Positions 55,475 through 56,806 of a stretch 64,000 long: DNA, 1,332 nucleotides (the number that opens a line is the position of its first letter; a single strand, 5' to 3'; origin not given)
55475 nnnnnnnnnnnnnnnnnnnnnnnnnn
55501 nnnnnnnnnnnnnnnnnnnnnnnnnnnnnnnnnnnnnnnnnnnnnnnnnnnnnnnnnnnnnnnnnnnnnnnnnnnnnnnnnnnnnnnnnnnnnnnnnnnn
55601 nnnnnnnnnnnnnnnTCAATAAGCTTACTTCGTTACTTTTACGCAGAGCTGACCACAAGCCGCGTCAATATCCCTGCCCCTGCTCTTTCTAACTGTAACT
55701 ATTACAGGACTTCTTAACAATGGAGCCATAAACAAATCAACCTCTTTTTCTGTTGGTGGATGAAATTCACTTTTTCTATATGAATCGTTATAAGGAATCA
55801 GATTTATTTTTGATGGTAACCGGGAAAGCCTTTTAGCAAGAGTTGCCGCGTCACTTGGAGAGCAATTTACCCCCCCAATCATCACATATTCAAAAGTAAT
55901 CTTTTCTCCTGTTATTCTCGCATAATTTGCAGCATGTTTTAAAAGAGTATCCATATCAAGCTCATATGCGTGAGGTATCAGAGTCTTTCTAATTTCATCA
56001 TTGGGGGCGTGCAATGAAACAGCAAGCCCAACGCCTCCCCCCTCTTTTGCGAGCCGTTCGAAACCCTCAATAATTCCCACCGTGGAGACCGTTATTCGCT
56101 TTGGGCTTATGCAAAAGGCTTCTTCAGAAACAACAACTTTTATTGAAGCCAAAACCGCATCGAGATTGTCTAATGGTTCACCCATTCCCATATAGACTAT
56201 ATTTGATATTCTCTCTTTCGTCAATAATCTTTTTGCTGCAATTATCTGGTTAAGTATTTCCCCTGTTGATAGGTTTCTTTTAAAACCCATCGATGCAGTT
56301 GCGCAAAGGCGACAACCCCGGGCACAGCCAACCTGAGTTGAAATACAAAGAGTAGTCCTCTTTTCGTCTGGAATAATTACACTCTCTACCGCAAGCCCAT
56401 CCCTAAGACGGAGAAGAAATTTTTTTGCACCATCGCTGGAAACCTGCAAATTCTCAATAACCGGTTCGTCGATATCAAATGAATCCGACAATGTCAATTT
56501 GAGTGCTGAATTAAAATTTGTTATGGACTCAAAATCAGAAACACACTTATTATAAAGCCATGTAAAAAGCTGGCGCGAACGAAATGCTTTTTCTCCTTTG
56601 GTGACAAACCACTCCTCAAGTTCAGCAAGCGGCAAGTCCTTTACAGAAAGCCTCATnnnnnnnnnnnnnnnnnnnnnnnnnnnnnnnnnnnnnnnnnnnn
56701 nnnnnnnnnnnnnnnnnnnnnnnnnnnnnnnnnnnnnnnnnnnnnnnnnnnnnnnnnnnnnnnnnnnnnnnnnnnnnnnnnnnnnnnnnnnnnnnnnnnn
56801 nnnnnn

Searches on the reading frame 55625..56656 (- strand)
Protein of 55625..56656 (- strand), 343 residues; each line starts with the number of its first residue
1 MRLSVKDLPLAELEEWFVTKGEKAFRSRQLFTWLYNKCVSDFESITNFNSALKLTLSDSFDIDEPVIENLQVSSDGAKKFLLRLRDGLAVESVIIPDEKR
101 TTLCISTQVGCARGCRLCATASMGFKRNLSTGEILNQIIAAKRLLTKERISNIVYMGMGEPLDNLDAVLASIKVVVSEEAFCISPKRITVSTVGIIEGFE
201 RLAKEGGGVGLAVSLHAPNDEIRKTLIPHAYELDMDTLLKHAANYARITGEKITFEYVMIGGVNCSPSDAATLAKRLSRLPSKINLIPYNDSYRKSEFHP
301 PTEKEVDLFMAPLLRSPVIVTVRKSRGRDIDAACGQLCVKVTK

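Call 65: search_protein_families(library=pfam, proteins=[window:55625-56656:-], max_evalue=0.001)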
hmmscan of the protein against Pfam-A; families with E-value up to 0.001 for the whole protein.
window:55625-56656:- (343 aa): 2 families
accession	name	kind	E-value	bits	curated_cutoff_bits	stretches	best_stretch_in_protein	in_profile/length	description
PF21016.3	RlmN_N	-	9e-15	54.6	24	1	6-61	4-59/60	Ribosomal RNA large subunit methyltransferase N-terminal domain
PF04055.27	Radical_SAM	-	5.8e-12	46.5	29.5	1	105-264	1-155/166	Radical SAM superfamily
